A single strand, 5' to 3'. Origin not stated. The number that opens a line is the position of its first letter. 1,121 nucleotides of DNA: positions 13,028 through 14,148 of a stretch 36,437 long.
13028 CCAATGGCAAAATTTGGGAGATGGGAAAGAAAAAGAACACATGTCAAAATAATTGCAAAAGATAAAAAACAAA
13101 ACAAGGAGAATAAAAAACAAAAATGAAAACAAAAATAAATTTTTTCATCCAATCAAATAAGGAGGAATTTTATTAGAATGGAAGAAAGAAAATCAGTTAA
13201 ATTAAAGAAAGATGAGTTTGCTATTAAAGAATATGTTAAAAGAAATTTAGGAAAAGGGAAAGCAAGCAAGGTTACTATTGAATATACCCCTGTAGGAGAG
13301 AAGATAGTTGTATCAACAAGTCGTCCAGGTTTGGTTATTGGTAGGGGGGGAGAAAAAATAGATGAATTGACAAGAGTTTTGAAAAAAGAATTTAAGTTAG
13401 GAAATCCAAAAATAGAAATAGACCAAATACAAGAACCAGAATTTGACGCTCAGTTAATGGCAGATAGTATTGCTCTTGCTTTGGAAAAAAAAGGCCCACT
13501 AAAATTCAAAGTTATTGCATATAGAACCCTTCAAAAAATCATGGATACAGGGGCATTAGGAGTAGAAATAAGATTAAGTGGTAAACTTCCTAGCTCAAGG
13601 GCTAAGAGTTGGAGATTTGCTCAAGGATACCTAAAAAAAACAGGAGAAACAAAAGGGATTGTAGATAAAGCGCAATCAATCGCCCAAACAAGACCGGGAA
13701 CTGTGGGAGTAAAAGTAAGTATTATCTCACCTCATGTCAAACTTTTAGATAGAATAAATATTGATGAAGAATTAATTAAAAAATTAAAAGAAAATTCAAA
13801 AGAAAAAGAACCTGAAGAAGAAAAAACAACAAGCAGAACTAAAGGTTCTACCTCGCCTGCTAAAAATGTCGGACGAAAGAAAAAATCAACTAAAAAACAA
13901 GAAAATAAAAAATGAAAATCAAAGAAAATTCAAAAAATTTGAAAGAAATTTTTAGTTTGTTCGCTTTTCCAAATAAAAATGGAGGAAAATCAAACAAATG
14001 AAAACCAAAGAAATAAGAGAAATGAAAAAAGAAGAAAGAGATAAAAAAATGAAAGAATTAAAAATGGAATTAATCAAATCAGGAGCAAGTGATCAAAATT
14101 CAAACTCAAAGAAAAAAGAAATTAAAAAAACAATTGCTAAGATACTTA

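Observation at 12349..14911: Near-identical ~60-bp cassette at three ribosomal-protein gene junctions, each forming a doubly coupled 27-29 aa micro-ORF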

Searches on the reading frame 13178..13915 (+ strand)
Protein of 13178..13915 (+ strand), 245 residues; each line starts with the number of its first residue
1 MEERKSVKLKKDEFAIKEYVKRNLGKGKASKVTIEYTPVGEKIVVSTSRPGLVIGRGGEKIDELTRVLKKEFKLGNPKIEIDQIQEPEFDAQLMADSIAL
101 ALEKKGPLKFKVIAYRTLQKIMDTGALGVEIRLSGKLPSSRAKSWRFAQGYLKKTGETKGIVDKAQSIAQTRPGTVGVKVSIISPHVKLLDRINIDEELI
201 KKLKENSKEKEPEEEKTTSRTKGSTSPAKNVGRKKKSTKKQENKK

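Call 14: find_encoding_contigs(protein=window:13178-13915:+, flank=10000, max_places=10)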
Protein window:13178-13915:+ (245 aa): 1 contig read that carries it; 1 place shown.
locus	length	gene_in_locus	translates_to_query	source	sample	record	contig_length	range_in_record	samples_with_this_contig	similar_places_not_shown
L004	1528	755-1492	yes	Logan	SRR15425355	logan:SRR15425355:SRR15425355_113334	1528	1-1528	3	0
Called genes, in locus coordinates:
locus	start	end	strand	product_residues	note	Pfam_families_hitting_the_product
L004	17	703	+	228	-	PF00237:Ribosomal_L22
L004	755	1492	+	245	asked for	PF07650:KH_2, PF00189:Ribosomal_S3_C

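Call 18: find_homologous_proteins(query=window:13178-13915:+, max_evalue=1e-20)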
Query window:13178-13915:+ (245 aa): 4161 proteins with E <= 1e-20 among 5022 candidates; the best 120 are listed.
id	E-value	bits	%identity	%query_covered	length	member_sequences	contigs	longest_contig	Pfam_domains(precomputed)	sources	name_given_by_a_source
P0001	3.4e-124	431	97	84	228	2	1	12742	PF07650.24,PF00189.26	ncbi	-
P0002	2.6e-121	422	96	86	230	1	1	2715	PF07650.24,PF00189.26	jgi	jgi:small subunit ribosomal protein S3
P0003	1.1e-117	410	95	83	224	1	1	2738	PF07650.24,PF00189.26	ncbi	-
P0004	1.2e-96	341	68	99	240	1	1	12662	PF07650.24,PF00189.26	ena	-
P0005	1.3e-95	337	69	94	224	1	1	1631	PF07650.24,PF00189.26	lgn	-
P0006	3.7e-95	336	74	87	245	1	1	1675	PF07650.24,PF00189.26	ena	-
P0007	3.7e-95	336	75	85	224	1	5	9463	PF07650.24,PF00189.26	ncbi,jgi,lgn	-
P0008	4.2e-95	336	73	84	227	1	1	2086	PF07650.24,PF00189.26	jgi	-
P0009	4.2e-95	336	75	84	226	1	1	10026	PF07650.24,PF00189.26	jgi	-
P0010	5.9e-95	335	75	84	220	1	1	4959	PF07650.24,PF00189.26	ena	-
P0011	6.9e-95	335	74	87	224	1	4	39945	PF07650.24,PF00189.26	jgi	jgi:small subunit ribosomal protein S3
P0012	7.2e-95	335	74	83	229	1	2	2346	PF07650.24,PF00189.26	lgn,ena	-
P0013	7.7e-95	335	74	87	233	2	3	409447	PF07650.24,PF00189.26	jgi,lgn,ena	-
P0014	8.1e-95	335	72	84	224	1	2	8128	PF07650.24,PF00189.26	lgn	-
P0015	8.4e-95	335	73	88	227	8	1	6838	PF07650.24,PF00189.26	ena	-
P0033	5.3e-94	332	77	80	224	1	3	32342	PF07650.24,PF00189.26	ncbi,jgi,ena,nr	ncbi:30S ribosomal protein S3 [Candidatus Pacearchaeota archaeon]|nr:MAG: 30S ribosomal protein S3 [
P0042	7.2e-94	332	75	84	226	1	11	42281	PF07650.24,PF00189.26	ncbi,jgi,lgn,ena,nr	ncbi:30S ribosomal protein S3 [Candidatus Pacearchaeota archaeon]|nr:30S ribosomal protein S3 [Candi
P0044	7.8e-94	332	75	85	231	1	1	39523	PF07650.24,PF00189.26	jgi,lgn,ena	-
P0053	1.1e-93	331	75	84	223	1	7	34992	PF07650.24,PF00189.26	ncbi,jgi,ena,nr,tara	ncbi:30S ribosomal protein S3 [Candidatus Pacearchaeota archaeon]|jgi:small subunit ribosomal protei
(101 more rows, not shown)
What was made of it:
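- On MIRU family proper (homology): The closest named homologues are Pacearchaeota (call 18).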

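Call 19: find_encoding_contigs(protein=P0001, flank=10000, max_places=5)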
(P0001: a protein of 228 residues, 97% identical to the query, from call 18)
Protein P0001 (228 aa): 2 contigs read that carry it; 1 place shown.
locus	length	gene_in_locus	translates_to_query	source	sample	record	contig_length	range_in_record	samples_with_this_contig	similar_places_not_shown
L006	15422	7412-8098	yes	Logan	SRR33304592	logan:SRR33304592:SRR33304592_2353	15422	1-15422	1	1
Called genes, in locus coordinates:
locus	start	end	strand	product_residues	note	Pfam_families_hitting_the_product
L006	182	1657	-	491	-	PF02885:Glycos_trans_3N, PF00591:Glycos_transf_3, PF07831:PYNP_C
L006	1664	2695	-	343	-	PF01594:AI-2E_transport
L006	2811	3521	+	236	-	-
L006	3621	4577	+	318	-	PF00297:Ribosomal_L3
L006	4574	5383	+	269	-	PF00573:Ribosomal_L4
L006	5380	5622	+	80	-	PF00276:Ribosomal_L23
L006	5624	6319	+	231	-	PF03947:Ribosomal_L2_C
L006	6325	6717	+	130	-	PF00203:Ribosomal_S19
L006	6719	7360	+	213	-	PF00237:Ribosomal_L22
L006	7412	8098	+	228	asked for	PF07650:KH_2, PF00189:Ribosomal_S3_C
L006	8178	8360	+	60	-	PF00831:Ribosomal_L29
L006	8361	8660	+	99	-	PF01253:SUI1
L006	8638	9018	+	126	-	PF00366:Ribosomal_S17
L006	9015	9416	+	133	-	PF00238:Ribosomal_L14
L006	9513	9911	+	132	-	PF16906:Ribosomal_L26, PF00467:KOW (weak)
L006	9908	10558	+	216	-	PF00900:Ribosomal_S4e, PF25088:GPKOW_C (weak), PF00467:KOW (weak)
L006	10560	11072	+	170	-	PF00281:Ribosomal_L5, PF00673:Ribosomal_L5_C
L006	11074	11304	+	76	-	PF00253:Ribosomal_S14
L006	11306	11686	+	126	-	PF00410:Ribosomal_S8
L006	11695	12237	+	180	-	PF00347:Ribosomal_L6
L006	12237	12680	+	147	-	PF01655:Ribosomal_L32e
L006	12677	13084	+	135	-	PF01280:Ribosomal_L19e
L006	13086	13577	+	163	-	PF17144:Ribosomal_L5e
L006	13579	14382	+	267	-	PF00333:Ribosomal_S5, PF03719:Ribosomal_S5_C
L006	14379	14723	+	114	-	PF00327:Ribosomal_L30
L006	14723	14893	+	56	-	-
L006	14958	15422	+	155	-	?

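Call 20: find_encoding_contigs(protein=P0002, flank=10000, max_places=5)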
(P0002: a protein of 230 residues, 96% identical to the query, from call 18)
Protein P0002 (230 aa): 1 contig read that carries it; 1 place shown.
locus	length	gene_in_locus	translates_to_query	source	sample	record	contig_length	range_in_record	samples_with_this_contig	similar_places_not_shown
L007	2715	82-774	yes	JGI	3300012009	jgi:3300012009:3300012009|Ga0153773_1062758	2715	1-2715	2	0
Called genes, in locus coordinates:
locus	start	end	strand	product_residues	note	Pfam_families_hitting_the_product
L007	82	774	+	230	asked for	PF07650:KH_2, PF00189:Ribosomal_S3_C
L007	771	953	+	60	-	PF00831:Ribosomal_L29 (weak)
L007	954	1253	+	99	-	PF01253:SUI1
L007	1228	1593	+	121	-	PF00366:Ribosomal_S17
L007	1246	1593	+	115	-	PF00366:Ribosomal_S17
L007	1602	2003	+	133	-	PF00238:Ribosomal_L14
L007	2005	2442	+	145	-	PF16906:Ribosomal_L26, PF00467:KOW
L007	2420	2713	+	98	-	?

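Call 21: find_encoding_contigs(protein=P0003, flank=10000, max_places=5)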
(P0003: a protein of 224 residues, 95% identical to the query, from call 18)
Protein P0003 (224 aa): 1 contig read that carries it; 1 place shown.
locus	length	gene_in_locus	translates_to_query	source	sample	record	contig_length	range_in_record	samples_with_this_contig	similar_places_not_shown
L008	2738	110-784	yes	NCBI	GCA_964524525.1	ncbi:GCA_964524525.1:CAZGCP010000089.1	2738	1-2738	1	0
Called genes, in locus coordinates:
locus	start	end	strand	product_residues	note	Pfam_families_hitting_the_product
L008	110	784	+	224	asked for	PF07650:KH_2, PF00189:Ribosomal_S3_C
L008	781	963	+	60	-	PF00831:Ribosomal_L29 (weak)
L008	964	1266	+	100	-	PF01253:SUI1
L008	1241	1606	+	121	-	PF00366:Ribosomal_S17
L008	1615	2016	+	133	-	PF00238:Ribosomal_L14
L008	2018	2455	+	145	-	PF16906:Ribosomal_L26, PF00467:KOW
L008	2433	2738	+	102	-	?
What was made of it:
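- Presence or absence varies among 95-97% relatives at the same junctions, so no junction needs the module (calls 19-21).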

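Call 38: find_encoding_contigs(protein=P0033, flank=6000, max_places=2)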
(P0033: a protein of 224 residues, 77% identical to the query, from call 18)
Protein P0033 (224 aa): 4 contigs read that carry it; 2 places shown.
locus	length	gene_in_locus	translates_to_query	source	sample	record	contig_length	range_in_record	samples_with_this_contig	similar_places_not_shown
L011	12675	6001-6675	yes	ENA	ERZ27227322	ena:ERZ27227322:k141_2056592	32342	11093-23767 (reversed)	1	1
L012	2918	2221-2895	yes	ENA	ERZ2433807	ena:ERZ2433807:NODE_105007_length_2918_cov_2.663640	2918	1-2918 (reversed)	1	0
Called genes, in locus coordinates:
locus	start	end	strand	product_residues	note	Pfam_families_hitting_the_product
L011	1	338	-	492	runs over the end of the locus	PF02885:Glycos_trans_3N, PF00591:Glycos_transf_3, PF07831:PYNP_C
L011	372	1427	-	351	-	PF01594:AI-2E_transport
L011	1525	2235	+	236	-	-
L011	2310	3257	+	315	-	PF00297:Ribosomal_L3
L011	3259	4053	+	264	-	PF00573:Ribosomal_L4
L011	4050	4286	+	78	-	PF00276:Ribosomal_L23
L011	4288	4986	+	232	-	PF03947:Ribosomal_L2_C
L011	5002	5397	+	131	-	PF00203:Ribosomal_S19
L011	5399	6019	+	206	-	PF00237:Ribosomal_L22 (weak)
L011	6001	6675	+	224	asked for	PF07650:KH_2, PF00189:Ribosomal_S3_C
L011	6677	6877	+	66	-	-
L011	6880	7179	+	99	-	PF01253:SUI1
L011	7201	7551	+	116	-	PF00366:Ribosomal_S17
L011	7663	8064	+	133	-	PF00238:Ribosomal_L14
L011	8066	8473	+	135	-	PF16906:Ribosomal_L26, PF00467:KOW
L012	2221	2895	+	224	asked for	PF07650:KH_2, PF00189:Ribosomal_S3_C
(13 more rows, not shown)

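Call 39: find_encoding_contigs(protein=P0004, flank=6000, max_places=2)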
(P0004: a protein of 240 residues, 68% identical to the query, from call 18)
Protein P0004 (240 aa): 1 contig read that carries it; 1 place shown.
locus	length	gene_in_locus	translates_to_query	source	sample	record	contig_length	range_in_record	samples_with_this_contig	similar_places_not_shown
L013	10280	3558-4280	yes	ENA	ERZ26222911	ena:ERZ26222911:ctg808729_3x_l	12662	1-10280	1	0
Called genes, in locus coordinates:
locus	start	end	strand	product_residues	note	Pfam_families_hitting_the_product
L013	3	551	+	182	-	?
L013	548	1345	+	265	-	PF00573:Ribosomal_L4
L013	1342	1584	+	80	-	PF00276:Ribosomal_L23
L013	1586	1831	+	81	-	-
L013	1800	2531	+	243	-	PF03947:Ribosomal_L2_C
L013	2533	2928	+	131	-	PF00203:Ribosomal_S19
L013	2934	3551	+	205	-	PF00237:Ribosomal_L22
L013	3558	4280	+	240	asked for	PF07650:KH_2, PF00189:Ribosomal_S3_C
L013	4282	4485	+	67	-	PF00831:Ribosomal_L29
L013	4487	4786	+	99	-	PF01253:SUI1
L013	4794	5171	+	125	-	PF00366:Ribosomal_S17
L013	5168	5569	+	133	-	PF00238:Ribosomal_L14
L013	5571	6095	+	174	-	PF16906:Ribosomal_L26, PF00467:KOW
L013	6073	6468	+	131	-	PF08071:RS4NT (weak), PF00900:Ribosomal_S4e (weak)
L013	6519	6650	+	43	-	-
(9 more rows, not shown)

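Call 46: find_encoding_contigs(protein=P0042, flank=5000, max_places=4)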
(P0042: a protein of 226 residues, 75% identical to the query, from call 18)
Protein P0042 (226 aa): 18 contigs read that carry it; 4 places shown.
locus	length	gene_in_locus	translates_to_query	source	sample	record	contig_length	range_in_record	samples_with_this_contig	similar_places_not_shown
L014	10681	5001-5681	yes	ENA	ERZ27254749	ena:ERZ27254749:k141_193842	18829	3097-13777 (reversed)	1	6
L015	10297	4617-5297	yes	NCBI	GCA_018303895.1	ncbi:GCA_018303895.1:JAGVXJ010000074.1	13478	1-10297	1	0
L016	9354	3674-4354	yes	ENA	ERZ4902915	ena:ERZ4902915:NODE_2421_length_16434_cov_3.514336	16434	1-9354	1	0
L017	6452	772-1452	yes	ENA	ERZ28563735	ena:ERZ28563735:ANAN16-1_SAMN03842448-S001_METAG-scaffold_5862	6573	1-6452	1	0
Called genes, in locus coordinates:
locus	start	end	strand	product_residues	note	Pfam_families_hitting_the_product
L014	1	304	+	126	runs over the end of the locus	-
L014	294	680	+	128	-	-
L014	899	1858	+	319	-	PF00297:Ribosomal_L3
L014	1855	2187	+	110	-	-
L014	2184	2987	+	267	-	PF00573:Ribosomal_L4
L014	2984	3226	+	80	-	PF00276:Ribosomal_L23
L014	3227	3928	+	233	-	PF03947:Ribosomal_L2_C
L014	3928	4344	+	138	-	PF00203:Ribosomal_S19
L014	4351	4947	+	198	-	PF00237:Ribosomal_L22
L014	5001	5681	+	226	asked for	PF07650:KH_2, PF00189:Ribosomal_S3_C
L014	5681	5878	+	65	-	PF00831:Ribosomal_L29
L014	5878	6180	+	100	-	PF01253:SUI1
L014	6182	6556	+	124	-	PF00366:Ribosomal_S17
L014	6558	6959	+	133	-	PF00238:Ribosomal_L14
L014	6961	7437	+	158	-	PF16906:Ribosomal_L26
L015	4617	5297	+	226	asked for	PF07650:KH_2, PF00189:Ribosomal_S3_C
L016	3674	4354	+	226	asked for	PF07650:KH_2, PF00189:Ribosomal_S3_C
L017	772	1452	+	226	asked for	PF07650:KH_2, PF00189:Ribosomal_S3_C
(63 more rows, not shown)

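Call 47: find_encoding_contigs(protein=P0053, flank=5000, max_places=4)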
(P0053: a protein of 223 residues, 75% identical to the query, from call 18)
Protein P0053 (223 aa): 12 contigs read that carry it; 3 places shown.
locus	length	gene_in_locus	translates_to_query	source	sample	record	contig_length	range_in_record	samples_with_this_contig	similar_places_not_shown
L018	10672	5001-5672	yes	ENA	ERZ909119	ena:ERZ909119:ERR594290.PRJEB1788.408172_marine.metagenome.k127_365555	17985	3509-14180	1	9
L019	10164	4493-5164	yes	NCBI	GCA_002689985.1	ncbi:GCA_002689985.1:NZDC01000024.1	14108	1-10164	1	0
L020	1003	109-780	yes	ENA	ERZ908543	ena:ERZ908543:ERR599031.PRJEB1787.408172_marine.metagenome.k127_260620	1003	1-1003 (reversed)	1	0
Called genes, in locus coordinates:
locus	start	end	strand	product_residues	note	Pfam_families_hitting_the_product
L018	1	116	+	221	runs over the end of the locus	-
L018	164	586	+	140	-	-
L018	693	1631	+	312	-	PF00297:Ribosomal_L3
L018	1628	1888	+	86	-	-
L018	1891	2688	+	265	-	PF00573:Ribosomal_L4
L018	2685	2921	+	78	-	PF00276:Ribosomal_L23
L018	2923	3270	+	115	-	-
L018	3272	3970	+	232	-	PF03947:Ribosomal_L2_C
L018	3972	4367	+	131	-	PF00203:Ribosomal_S19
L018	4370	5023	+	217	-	PF00237:Ribosomal_L22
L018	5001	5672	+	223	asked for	PF07650:KH_2, PF00189:Ribosomal_S3_C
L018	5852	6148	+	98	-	PF01253:SUI1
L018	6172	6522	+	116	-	PF00366:Ribosomal_S17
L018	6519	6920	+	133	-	PF00238:Ribosomal_L14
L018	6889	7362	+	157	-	PF16906:Ribosomal_L26, PF00467:KOW (weak)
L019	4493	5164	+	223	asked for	PF07650:KH_2, PF00189:Ribosomal_S3_C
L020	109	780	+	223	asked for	PF07650:KH_2, PF00189:Ribosomal_S3_C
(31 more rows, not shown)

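Call 70: find_encoding_contigs(protein=P0044, flank=7000, max_places=3)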
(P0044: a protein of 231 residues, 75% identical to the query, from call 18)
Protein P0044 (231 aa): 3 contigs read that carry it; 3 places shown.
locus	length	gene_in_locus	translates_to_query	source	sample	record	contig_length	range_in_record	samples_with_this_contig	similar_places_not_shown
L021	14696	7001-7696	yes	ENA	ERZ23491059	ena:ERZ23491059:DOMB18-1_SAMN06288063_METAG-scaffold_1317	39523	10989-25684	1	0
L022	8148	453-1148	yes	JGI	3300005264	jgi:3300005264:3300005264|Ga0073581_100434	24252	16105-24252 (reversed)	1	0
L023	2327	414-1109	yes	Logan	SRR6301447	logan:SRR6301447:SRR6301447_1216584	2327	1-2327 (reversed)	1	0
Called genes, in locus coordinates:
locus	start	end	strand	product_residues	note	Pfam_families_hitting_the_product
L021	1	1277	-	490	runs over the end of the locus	PF02885:Glycos_trans_3N, PF00591:Glycos_transf_3, PF07831:PYNP_C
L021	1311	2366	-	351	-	PF01594:AI-2E_transport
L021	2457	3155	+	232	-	-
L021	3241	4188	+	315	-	PF00297:Ribosomal_L3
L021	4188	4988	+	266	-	PF00573:Ribosomal_L4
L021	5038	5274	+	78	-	PF00276:Ribosomal_L23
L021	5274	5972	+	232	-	PF03947:Ribosomal_L2_C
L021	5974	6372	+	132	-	PF00203:Ribosomal_S19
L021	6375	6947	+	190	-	PF00237:Ribosomal_L22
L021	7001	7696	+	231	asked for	PF07650:KH_2, PF00189:Ribosomal_S3_C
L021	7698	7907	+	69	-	PF00831:Ribosomal_L29 (weak)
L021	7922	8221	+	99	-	PF01253:SUI1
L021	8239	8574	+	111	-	PF00366:Ribosomal_S17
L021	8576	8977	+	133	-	PF00238:Ribosomal_L14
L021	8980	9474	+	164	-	PF16906:Ribosomal_L26, PF00467:KOW (weak)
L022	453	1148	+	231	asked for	PF07650:KH_2, PF00189:Ribosomal_S3_C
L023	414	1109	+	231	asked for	PF07650:KH_2, PF00189:Ribosomal_S3_C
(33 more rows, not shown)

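Call 71: find_encoding_contigs(protein=P0007, flank=7000, max_places=4)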
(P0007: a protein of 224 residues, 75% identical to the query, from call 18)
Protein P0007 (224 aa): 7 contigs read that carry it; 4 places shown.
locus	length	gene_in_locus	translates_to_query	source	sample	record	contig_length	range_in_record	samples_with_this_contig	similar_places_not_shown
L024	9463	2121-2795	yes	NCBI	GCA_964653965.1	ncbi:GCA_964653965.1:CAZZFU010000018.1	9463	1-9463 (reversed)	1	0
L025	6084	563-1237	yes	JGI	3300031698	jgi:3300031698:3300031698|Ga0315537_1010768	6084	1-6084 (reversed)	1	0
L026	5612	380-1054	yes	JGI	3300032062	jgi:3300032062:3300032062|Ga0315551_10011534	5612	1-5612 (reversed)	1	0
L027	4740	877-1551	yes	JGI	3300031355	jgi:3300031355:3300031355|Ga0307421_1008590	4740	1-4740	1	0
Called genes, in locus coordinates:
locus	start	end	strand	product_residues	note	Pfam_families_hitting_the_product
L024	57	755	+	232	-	PF03947:Ribosomal_L2_C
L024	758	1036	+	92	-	-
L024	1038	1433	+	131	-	PF00203:Ribosomal_S19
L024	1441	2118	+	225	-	PF00237:Ribosomal_L22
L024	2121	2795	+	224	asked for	PF07650:KH_2, PF00189:Ribosomal_S3_C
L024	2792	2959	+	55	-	-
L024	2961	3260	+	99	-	PF01253:SUI1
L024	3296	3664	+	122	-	PF00366:Ribosomal_S17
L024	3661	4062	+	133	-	PF00238:Ribosomal_L14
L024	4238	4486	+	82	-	PF16906:Ribosomal_L26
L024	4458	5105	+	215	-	PF08071:RS4NT, PF25088:GPKOW_C (faint), PF00900:Ribosomal_S4e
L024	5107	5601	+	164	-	PF00281:Ribosomal_L5, PF00673:Ribosomal_L5_C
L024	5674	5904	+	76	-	PF00253:Ribosomal_S14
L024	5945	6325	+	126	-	PF00410:Ribosomal_S8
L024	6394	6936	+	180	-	PF00347:Ribosomal_L6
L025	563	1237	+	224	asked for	PF07650:KH_2, PF00189:Ribosomal_S3_C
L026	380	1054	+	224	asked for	PF07650:KH_2, PF00189:Ribosomal_S3_C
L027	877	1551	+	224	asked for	PF07650:KH_2, PF00189:Ribosomal_S3_C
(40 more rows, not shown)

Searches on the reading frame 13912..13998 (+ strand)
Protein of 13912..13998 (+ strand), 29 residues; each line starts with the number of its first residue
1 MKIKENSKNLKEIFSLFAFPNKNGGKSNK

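Call 68: search_protein_families(library=pfam, proteins=[window:13912-13998:+], max_evalue=1)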
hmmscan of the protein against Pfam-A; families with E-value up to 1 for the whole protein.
seq(29 aa): 0 families
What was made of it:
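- On Conserved small protein: No Pfam hit (call 68).
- Tried and rejected: Pfam gave nothing on the micro-ORFs or the L006 56-aa ORF (call 68).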
